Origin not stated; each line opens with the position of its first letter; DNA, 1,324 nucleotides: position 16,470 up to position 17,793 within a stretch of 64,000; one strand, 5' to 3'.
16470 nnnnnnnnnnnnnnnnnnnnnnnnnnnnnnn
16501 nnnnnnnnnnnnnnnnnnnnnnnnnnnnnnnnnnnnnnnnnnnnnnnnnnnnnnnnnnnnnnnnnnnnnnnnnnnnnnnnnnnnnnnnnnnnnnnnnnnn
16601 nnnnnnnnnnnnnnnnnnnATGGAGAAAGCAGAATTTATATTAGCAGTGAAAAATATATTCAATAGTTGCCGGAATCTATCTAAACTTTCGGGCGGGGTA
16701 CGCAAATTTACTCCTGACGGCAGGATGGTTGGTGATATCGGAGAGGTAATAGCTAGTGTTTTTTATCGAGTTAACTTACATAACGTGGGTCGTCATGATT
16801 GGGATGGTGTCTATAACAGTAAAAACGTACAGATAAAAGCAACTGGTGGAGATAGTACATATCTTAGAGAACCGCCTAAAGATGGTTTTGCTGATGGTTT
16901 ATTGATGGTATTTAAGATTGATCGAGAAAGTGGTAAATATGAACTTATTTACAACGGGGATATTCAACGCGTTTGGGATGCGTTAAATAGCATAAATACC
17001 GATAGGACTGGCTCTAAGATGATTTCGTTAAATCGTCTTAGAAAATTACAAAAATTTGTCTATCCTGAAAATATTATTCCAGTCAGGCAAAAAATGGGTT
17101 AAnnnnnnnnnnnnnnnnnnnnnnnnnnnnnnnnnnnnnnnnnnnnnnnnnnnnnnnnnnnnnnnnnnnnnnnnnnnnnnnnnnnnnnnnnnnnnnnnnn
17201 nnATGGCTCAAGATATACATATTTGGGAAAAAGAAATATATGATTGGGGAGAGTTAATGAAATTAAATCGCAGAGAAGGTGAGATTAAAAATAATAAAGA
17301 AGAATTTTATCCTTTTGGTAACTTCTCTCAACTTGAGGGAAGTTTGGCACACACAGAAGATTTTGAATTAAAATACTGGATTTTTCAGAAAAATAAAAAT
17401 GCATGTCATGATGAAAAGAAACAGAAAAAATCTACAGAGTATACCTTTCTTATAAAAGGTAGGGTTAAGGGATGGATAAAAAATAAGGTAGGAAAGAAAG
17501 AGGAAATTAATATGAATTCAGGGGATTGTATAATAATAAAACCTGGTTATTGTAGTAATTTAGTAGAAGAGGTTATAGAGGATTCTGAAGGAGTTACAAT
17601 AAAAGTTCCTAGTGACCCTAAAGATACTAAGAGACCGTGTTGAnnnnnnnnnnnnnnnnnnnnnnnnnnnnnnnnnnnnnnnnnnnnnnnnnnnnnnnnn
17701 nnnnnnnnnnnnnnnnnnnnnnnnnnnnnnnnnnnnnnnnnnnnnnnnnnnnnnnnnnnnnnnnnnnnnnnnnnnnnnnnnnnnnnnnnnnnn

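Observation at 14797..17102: Three consecutive unknown genes downstream of the R-M locus form a candidate undescribed defence module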

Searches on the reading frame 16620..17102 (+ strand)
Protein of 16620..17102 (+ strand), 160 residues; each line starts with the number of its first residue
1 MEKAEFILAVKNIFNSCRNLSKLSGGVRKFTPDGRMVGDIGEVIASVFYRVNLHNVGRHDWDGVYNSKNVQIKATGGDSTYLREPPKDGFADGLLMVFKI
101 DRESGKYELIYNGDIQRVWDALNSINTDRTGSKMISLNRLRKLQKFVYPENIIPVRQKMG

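Call 5: search_protein_families(library=pfam, proteins=[window:16620-17102:+], max_evalue=0.1)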
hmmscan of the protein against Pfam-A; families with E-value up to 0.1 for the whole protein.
window:16620-17102:+ (160 aa): 1 family
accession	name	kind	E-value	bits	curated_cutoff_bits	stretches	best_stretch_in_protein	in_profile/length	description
PF22522.2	DUF6998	-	2.6e-30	105.5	27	1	12-149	2-132/136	Family of unknown function (DUF6998)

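Call 6: search_protein_families(library=padloc, proteins=[window:16620-17102:+], max_evalue=0.1)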
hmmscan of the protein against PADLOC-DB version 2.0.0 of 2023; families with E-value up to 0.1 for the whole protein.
window:16620-17102:+ (160 aa): 0 families

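Call 7: search_protein_families(library=ncbifam, proteins=[window:16620-17102:+], max_evalue=0.1)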
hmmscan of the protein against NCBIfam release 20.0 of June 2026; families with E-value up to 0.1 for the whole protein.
window:16620-17102:+ (160 aa): 0 families

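Call 8: search_protein_families(library=phrogs, proteins=[window:16620-17102:+], max_evalue=0.1)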
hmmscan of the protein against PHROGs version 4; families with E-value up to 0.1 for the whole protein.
window:16620-17102:+ (160 aa): 1 family
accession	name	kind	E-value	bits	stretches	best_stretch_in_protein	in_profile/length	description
phrog_35225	-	unknown function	3e-22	80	1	9-155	12-153/155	-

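Call 22: find_homologous_proteins(query=window:16620-17102:+)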
Query window:16620-17102:+ (160 aa): 100 proteins with E <= 0.001 among 119 candidates.
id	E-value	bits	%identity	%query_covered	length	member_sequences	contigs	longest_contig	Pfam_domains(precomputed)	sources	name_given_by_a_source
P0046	1.9e-102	358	100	100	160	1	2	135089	PF22522.3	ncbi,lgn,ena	-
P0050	4.4e-86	304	86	96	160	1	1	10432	PF22522.3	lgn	-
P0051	1.8e-76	273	77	96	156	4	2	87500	PF22522.3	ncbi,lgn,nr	ncbi:MAG: hypothetical protein NTY81_02355 [Candidatus Staskawiczbacteria bacterium]|nr:hypothetical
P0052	4.3e-75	269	75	96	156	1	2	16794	PF22522.3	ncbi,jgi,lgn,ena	-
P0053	2.2e-74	266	75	96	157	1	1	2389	PF22522.3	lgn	-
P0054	5.4e-73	262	82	91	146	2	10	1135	PF22522.3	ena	-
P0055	2.7e-72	260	74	96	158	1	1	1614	PF22522.3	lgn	-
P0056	7.3e-72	258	72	99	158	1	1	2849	PF22522.3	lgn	-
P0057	1.3e-70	254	71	98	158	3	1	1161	PF22522.3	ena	-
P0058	4.9e-70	252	72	98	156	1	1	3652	PF22522.3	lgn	-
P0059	1.3e-69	251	71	96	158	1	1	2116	PF22522.3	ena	-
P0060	1.2e-68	248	71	96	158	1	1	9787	PF22522.3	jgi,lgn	-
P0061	3.0e-68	246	69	96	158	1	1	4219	PF22522.3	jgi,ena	-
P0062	4.1e-68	246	67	99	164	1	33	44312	PF22522.3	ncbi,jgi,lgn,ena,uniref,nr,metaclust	ncbi:hypothetical protein A3H10_00090 [Candidatus Uhrbacteria bacterium RIFCSPLOWO2_12_FULL_46_10]|u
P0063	5.1e-68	246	72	96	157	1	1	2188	PF22522.3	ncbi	-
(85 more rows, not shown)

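Call 28: search_solved_structures(query=A2, max_evalue=10, show_alignments=3)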
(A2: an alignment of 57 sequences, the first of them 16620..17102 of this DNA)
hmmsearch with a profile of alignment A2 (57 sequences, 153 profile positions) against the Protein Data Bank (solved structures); distinct sequences matched with E-value up to 10: 2.
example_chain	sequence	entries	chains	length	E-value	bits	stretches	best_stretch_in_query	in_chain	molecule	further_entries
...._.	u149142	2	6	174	0.64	13.1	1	36-76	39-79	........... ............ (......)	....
5u2g_A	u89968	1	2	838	1.1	12.3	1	20-63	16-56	Penicillin-binding protein 1A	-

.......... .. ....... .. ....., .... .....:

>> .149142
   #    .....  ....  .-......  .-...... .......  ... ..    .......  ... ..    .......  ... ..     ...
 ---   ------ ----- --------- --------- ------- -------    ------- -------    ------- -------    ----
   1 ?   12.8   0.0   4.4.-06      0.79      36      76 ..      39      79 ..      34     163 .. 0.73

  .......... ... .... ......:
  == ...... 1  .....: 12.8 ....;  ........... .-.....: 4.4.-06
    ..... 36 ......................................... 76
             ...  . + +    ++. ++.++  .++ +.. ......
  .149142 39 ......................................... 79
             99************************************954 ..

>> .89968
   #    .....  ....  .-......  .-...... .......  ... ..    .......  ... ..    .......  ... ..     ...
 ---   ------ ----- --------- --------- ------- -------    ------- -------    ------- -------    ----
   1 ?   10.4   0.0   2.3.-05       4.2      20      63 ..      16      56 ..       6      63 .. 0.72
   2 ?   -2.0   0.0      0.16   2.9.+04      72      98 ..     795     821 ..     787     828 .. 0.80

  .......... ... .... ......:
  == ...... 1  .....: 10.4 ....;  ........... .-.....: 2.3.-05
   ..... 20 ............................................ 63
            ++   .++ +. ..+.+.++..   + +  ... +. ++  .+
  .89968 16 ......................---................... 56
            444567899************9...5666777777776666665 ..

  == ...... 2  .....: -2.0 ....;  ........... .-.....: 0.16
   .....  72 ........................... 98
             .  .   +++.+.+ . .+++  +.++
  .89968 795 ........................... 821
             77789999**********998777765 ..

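Call 32: find_encoding_contigs(protein=P0050, flank=10000, max_places=3)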
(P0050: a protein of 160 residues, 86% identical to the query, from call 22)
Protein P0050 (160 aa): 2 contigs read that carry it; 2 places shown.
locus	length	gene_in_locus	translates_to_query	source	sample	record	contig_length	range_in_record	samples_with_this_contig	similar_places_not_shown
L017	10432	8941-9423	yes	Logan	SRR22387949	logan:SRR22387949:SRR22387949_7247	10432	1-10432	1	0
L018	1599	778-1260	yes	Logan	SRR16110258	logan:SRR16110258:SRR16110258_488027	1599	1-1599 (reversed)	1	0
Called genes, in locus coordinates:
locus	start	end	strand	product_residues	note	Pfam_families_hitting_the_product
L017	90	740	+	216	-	PF00589:Phage_integrase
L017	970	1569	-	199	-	PF13730:HTH_36, PF08279:HTH_11 (faint)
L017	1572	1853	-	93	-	-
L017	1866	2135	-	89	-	PF18903:DUF5659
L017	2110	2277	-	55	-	-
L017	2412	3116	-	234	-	-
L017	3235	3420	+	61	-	PF12728:HTH_17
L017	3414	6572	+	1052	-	PF02384:N6_Mtase, PF07669:Eco57I (weak), PF18135:Type_ISP_C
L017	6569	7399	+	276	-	-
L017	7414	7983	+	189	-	-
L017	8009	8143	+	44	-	-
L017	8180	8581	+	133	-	-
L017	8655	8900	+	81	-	-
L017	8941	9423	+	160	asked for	PF22522:DUF6998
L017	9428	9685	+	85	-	-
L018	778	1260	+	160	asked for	PF22522:DUF6998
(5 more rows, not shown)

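Call 48: predict_structure(alignment_id=A2)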
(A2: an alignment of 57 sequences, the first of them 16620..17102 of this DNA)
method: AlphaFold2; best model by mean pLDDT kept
length: 160 residues; sequences in the alignment: 57
mean_pLDDT: 91.0   pTM: 0.87
mean pLDDT of the five models: 91.0, 90.6, 90.5, 90.4, 90.1
residues with pLDDT >= 90: 127; 70-90: 21; 50-70: 9; < 50: 3
segments of 3 or more residues with pLDDT < 50: none
pLDDT, mean of each block of 10 residues (from residue 1): 94 97 94 94 97 81 93 96 71 91 97 94 85 94 96 81
secondary structure, 60 per line:
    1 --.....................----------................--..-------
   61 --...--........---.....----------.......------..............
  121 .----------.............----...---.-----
elements in order: H3-23 H34-48 E63-65 E68-75 E79-83 E94-100 E107-114 H115-121 E132-136 H137-144
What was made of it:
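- On DUF6998 / BisI-family PD-QxK endonucleases (gene C): AF2 pLDDT 91, with H3-23, H34-48, five strands and two C-terminal helices (call 48).
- The AF2 model has pLDDT 91 (call 48).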

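Call 50: fold_search(model_id=the predicted structure, library=pdb)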
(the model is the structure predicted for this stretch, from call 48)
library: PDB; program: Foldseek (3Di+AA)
matches with E <= 10: 39; with E <= 0.001: 0
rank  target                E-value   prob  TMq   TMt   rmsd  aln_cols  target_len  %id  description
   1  8q5n_B                2.7e-02  0.92  0.47  0.50   9.9       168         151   14  Apo form of restriction endonuclease NhoI. (released 2024-07-17)
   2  8rpx_C                3.3e-02  0.89  0.46  0.47  10.9       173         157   15  NhoI restriction endonuclease in complex with quadruply methylated DNA target (released 2024-07-17)
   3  8q5n_A                4.0e-02  0.95  0.50  0.51   9.8       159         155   15  Apo form of restriction endonuclease NhoI. (released 2024-07-17)
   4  4tkd_B                1.9e-01  0.16  0.26  0.31   7.5       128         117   14  Sulfolobus solfataricus HJC mutants (released 2015-08-12)
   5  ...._B                2.0e-01  0.63  0.46  0.48   9.9       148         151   16  N-terminal domain of restriction endonuclease Eco15I with tetra-methylated target DNA. (released 2024-07-17)
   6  4kyw_A                2.2e-01  0.41  0.38  0.25   9.2       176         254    8  Restriction endonuclease DPNI in complex with two DNA molecules (released 2014-06-04)
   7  9vx6_X                2.3e-01  0.21  0.30  0.15   8.2       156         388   14  Helical structure of gRNA-tDNA SPARDA complex (released 2026-01-14)
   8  1gef_B                3.2e-01  0.23  0.29  0.37   6.3       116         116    9  Crystal structure of the archaeal holliday junction resolvase HJC (released 2001-03-21)
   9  2ost_C                7.4e-01  0.23  0.36  0.40   5.6       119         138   13  The structure of a bacterial homing endonuclease : I-Ssp6803I (released 2007-03-20)
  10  9vx6_P                7.4e-01  0.07  0.26  0.14   8.8       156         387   12  Helical structure of gRNA-tDNA SPARDA complex (released 2026-01-14)
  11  3etb_J                1.3e+00  0.09  0.20  0.22   6.3        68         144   18  Crystal structure of the engineered neutralizing antibody M18 complexed with anthrax protective antigen domain 4 (released 2009-04-28)
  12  3etb_L                2.1e+00  0.07  0.20  0.22   6.3        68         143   18  Crystal structure of the engineered neutralizing antibody M18 complexed with anthrax protective antigen domain 4 (released 2009-04-28)
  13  2pvi_A                2.7e+00  0.11  0.42  0.43  11.1       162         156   11  PVUII ENDONUCLEASE COMPLEXED TO AN IODINATED COGNATE DNA (released 1999-12-20)
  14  1wpp_A                3.1e+00  0.03  0.20  0.13   9.6       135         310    9  Structure of Streptococcus gordonii inorganic pyrophosphatase (released 2004-11-23)
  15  2wiw_A                3.5e+00  0.05  0.28  0.35   5.9       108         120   10  Crystal structures of Holliday junction resolvases from Archaeoglobus fulgidus bound to DNA substrate (released 2009-05-26)
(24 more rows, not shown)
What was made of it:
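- On DUF6998 / BisI-family PD-QxK endonucleases (gene C): Foldseek top hits are NhoI (probability 0.92-0.95, TM 0.47-0.50) and Eco15I (probability 0.63) (call 50).
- Its best PDB matches are NhoI (probability 0.92-0.95, TM about 0.5), then Eco15I, Hjc, DpnI, I-Ssp6803I and PvuII (call 50). PvuII, EcoRV, BcnI and Hjc also appear among the structural matches (call 50).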

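Call 65: find_related_loci(query=A2, collection=genome_contigs, flank=6000)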
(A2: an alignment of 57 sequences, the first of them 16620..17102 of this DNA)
Query A2 (160 aa) in genome_contigs; peptide patterns used: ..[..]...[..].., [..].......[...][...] (x = any residue, [..] = any of these).
221 stretches matched a pattern; 145 encode a relative of the query (tblastn E <= 1e-3); the best 80 are kept; 80 distinct loci.
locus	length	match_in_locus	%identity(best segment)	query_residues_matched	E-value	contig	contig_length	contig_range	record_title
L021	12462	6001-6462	77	1-154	7e-82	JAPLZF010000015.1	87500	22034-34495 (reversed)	MAG: Candidatus Staskawiczbacteria bacterium isolate LacPavin_0920_WC90_MAG_38_16 LacPavin_0920_WC90_scaffold_409710, wh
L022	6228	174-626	72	3-153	5e-72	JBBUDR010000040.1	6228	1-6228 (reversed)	MAG: Patescibacteria group bacterium isolate H41-bin114_1 H41_bin114_1_000000000040, whole genome shotgun sequence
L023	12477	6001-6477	67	1-159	2e-73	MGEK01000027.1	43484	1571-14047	MAG: Candidatus Uhrbacteria bacterium RIFCSPLOWO2_01_FULL_47_25 rifcsplowo2_01_scaffold_4038, whole genome shotgun seque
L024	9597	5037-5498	64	1-154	4e-66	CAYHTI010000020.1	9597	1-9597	MAG TPA_asm: uncultured Gammaproteobacteria bacterium isolate ERP119705_co15_179 genome assembly, contig: NODE_8504_leng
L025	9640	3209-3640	65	1-144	6e-64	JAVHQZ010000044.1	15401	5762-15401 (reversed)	MAG: Candidatus Paceibacterota bacterium isolate WB01no18_49_12 NODE_2049_length_15401_cov_6.818519, whole genome shotgu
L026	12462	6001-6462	66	1-154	6e-70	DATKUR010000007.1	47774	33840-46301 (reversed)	MAG TPA_asm: Candidatus Humimicrobiaceae bacterium isolate SMAG_U14112 k141_286552, whole genome shotgun sequence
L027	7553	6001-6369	44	9-132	7e-27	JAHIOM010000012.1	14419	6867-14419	MAG: Patescibacteria group bacterium isolate KR13_S3.mb.134 KR13_S3.mb.134_k141_201601, whole genome shotgun sequence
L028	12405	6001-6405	42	10-154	6e-25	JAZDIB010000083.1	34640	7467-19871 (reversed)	MAG: Patescibacteria group bacterium isolate MEGAHIT-group-0.380 k141_7426105, whole genome shotgun sequence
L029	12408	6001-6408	39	3-147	4e-24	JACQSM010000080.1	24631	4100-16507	MAG: Candidatus Uhrbacteria bacterium isolate NC_groundwater_1385_Ag_S-0.2um_61_26 S_p2_S4_coassembly_k141_2921198, whol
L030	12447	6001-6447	38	1-155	5e-21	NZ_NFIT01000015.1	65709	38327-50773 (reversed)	Olsenella sp. An293 An293_contig_15, whole genome shotgun sequence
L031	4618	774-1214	35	1-155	9e-21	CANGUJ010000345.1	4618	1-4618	MAG: Burkholderiales bacterium isolate RE-15aug16-181 genome assembly, contig: RE-15aug16-C40719, whole genome shotgun s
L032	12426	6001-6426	35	1-151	1e-20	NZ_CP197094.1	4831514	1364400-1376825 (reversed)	Dokdonella sp. MW10 chromosome, complete genome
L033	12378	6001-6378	39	28-159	1e-18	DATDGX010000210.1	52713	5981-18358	MAG TPA_asm: Candidatus Binataceae bacterium isolate SMAG_U263 k141_39605, whole genome shotgun sequence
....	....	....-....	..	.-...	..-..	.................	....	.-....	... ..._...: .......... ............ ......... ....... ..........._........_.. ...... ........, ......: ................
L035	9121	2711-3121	35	10-153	2e-18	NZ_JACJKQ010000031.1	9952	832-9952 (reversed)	Enorma phocaeensis strain An718 An718_contig-115_30, whole genome shotgun sequence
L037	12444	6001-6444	32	1-156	2e-17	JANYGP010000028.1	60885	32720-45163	MAG: Polaromonas sp. isolate 341R_metabinner_37 341R_k141_89589, whole genome shotgun sequence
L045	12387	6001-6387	37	4-141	2e-16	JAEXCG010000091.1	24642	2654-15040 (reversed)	MAG: Bacillota bacterium isolate OH_HBB_103 k127_1337487, whole genome shotgun sequence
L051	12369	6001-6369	39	28-156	1e-15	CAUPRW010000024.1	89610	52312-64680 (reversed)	MAG: uncultured Duganella sp. isolate m17-metabat.1 genome assembly, contig: m17-c58, whole genome shotgun sequence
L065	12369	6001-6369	35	28-156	1e-14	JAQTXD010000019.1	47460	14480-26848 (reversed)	MAG: Desulfuromonadaceae bacterium isolate STC_126 NODE_1498_length_47460_cov_3.867703_Sandtown_C, whole genome shotgun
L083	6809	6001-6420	31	10-152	1e-13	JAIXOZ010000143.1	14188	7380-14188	MAG: Comamonadaceae bacterium isolate C1_MAG_00046 C1_MAG_00046_000000000164, whole genome shotgun sequence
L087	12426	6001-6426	33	9-157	2e-13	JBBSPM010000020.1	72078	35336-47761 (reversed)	MAG: Chthoniobacterales bacterium isolate LS6_sbin.56 LS6_sbin.56_K_328803_L_72078_cov_31.8559, whole genome shotgun seq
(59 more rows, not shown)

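Call 68: search_protein_families(library=pfam, proteins=[L030:4927-5985:+, L030:2531-4930:+, L045:995-5923:+, L083:4466-5965:+, L087:4511-5929:+, L065:6400-8823:+, L051:6413-7102:+, L037:4400-4822:+], max_evalue=0.001)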
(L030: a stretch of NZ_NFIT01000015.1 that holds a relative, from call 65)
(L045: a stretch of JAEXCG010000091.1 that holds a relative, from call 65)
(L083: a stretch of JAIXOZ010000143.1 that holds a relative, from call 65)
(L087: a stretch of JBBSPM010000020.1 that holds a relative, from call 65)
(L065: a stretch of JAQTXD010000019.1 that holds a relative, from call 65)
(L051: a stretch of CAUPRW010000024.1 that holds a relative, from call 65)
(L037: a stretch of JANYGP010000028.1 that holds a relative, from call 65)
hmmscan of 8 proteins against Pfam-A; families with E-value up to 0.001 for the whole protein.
L030:4927-5985:+ (352 aa): 1 family
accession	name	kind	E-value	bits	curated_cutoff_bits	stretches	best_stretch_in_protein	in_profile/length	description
PF10117.15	McrBC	-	1.8e-35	122.9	23.9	1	12-290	34-311/318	McrBC 5-methylcytosine restriction system component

L030:2531-4930:+ (799 aa): 3 families
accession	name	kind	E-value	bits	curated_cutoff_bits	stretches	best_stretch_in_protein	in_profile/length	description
PF07728.20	AAA_5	-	4.1e-23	82.4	22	1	546-695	1-139/139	AAA domain (dynein-related subfamily)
PF01878.24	EVE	-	4.1e-07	30.5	23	1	378-501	2-144/145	EVE domain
PF20720.3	nSTAND3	-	4.3e-06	27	27.2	1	528-572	1-45/155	Novel STAND NTPase 3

L045:995-5923:+ (1642 aa): 7 families
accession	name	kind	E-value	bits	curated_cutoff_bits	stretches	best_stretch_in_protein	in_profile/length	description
PF18135.7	Type_ISP_C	-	2e-100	336.7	25.9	1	1232-1603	2-342/342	Type ISP C-terminal specificity domain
PF22240.1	ISP_coupler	-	7.1e-41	140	27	1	731-856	1-125/126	Type ISP restriction-modification enzyme, coupler domain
PF13156.12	Mrr_cat_2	-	4.3e-22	78.8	22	1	34-156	1-121/127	Restriction endonuclease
PF04851.21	ResIII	-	1.9e-21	77.1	22.5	1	167-367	2-163/164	Type III restriction enzyme, res subunit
PF00271.37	Helicase_C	-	7.7e-11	42.7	23.5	1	533-604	42-109/110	Helicase conserved C-terminal domain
PF00270.35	DEAD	-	3e-08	34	26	1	170-366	1-160/167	DEAD/DEAH box helicase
PF02384.22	N6_Mtase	-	2.1e-07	31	20.4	1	860-1045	4-150/311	N-6 DNA Methylase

L083:4466-5965:+ (499 aa): 2 families
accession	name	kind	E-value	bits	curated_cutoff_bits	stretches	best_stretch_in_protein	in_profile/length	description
PF02934.20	GatB_N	-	6.4e-113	377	23.4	1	10-305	1-277/277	GatB/GatE catalytic domain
PF02637.23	GatB_Yqey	-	5.6e-50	169.5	27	1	345-498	2-148/148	GatB domain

L087:4511-5929:+ (472 aa): 5 families
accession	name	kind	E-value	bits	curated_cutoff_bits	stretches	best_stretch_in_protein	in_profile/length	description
PF02786.22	CPSase_L_D2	-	4e-76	255.7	19.8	1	126-333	1-209/211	Carbamoyl-phosphate synthase L chain, ATP binding domain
PF00289.28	Biotin_carb_N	-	1e-44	152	25.5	1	12-121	1-110/110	Biotin carboxylase, N-terminal domain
PF02785.25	Biotin_carb_C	-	1.7e-42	144.3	32.4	1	347-453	1-107/108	Biotin carboxylase C-terminal domain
PF07478.18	Dala_Dala_lig_C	-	1e-07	32.1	24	1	151-302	24-174/204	D-ala D-ala ligase C-terminus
PF02222.28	ATP-grasp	-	2.7e-06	27.6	27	1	148-289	15-149/179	ATP-grasp domain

L065:6400-8823:+ (807 aa): 6 families
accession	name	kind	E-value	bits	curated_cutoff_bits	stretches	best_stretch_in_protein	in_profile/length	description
PF07728.20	AAA_5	-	1.5e-26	93.5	22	1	545-699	1-139/139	AAA domain (dynein-related subfamily)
PF17726.7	DpnI_C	-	3.2e-09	37.3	23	1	413-485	2-69/70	Dam-replacing HTH domain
PF20720.3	nSTAND3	-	5.5e-08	33.1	27.2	1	527-571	1-45/155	Novel STAND NTPase 3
PF13401.12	AAA_22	-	1.3e-07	32.4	27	1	542-647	4-109/130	AAA domain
PF00004.35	AAA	-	1.1e-05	26.3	21.2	1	546-700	1-124/131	ATPase family associated with various cellular activities (AAA)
PF01695.23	IstB_IS21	-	1.8e-05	24.8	24.1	1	538-568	87-117/238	IstB-like ATP binding protein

L051:6413-7102:+ (229 aa): 5 families
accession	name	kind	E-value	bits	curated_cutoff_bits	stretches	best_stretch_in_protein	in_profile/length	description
PF05049.19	IIGP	-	1.7e-21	77.2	24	1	3-131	17-152/375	Interferon-inducible GTPase (IIGP)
PF01926.29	MMR_HSR1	-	7.7e-13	49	21.9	1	23-129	1-113/113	50S ribosome-binding GTPase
PF00350.29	Dynamin_N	-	2.1e-09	38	27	1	24-52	1-29/168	Dynamin family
PF02421.24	FeoB_N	-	2.1e-08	34.3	27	1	23-135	2-120/156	Ferrous iron transport protein B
PF03193.22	RsgA_GTPase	-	2.5e-05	24.6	30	1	9-51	95-136/174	RsgA GTPase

L037:4400-4822:+ (140 aa): 1 family
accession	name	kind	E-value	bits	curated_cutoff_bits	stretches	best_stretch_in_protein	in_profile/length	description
PF01850.27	PIN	-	1.8e-11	45.1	23.6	1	2-120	1-113/120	PIN domain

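Call 96: search_dna_similar(query=window:16620-17102:+, collection=phages, mode=protein, max_evalue=0.001, max_rows=10)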
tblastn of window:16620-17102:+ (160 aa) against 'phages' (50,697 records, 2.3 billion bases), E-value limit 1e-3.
No match.

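Call 97: search_dna_similar(query=window:16620-17102:+, collection=plasmids, mode=protein, max_evalue=0.001, max_rows=12)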
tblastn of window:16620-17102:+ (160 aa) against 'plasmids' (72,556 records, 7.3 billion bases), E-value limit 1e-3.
Records with a match: 14; places in all: 14; records where one place covers at least 80% of the query: 5.
Best place of each record, by identity: <60% 14.
By first word of the organism name: Clostridium 4; Burkholderia 2; Paraburkholderia 1; Methylorubrum 1; Citrobacter 1; Shewanella 1; Vibrio 1; Tsukamurella 1; Roseomonas 1; Mycolicibacterium 1.
By predicted mobility (MOB-suite, as given by PLSDB): non-mobilizable 10; mobilizable 2; conjugative 2.
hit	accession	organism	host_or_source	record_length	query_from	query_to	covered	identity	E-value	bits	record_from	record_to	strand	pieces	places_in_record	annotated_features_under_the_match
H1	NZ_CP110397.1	Paraburkholderia sp. D15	lichen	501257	9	154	91%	33.8%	2e-5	50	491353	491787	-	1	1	hypothetical protein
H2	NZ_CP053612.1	Burkholderia sp. MBR-1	-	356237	8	155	93%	31.8%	3e-8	59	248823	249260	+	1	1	hypothetical protein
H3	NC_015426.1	Clostridium botulinum BKT015925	-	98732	28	154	79%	36.4%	1e-8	60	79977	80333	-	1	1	hypothetical protein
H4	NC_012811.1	Methylorubrum extorquens AM1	-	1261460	9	143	84%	33.8%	2e-10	65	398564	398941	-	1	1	none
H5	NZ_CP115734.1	Citrobacter braakii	-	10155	28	157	81%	33.6%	2e-6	53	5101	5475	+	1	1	hypothetical protein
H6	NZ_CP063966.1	Clostridium botulinum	Chicken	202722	28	145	74%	37.0%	2e-8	59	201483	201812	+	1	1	hypothetical protein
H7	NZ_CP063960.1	Clostridium botulinum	Bovine,feces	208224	28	145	74%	37.0%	2e-8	59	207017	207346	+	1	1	hypothetical protein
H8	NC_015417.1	Clostridium botulinum BKT015925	-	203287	28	143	73%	37.6%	2e-8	59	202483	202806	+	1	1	hypothetical protein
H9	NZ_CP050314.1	Shewanella aestuarii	Perinereis linea,Single cell,intestinal ...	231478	1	127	79%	32.8%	9e-10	63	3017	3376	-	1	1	none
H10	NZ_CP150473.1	Vibrio harveyi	-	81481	1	113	71%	36.5%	2e-5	50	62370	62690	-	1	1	hypothetical protein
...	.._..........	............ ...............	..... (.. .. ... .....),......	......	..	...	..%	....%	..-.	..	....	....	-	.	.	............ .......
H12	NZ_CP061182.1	Roseomonas haemaphysalidis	tick,pure culture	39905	28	144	73%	32.5%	5e-8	58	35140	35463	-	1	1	hypothetical protein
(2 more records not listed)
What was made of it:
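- Distribution is patchy across phyla and on plasmids (calls 65, 97), unlike a housekeeping resolvase.
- Tried and rejected: C found no match in phages (call 96) and only 'hypothetical protein' features, or none, on plasmids (call 97).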

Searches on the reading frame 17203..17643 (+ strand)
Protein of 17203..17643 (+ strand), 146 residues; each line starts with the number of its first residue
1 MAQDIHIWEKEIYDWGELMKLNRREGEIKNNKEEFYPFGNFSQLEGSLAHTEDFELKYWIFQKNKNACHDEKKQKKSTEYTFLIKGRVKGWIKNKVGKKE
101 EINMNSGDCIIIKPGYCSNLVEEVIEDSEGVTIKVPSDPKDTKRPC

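Call 5: search_protein_families(library=pfam, proteins=[window:17203-17643:+], max_evalue=0.1)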
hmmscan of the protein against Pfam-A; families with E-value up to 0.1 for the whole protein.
window:17203-17643:+ (146 aa): 0 families

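Call 6: search_protein_families(library=padloc, proteins=[window:17203-17643:+], max_evalue=0.1)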
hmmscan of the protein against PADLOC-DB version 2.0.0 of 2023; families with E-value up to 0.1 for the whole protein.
window:17203-17643:+ (146 aa): 0 families

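Call 7: search_protein_families(library=ncbifam, proteins=[window:17203-17643:+], max_evalue=0.1)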
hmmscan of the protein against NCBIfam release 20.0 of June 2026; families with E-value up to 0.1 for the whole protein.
window:17203-17643:+ (146 aa): 0 families

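Call 8: search_protein_families(library=phrogs, proteins=[window:17203-17643:+], max_evalue=0.1)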
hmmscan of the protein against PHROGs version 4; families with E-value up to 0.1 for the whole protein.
window:17203-17643:+ (146 aa): 1 family
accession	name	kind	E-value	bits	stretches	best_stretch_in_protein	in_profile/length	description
phrog_24762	-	unknown function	5.2e-06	27.6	1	42-142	16-103/109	-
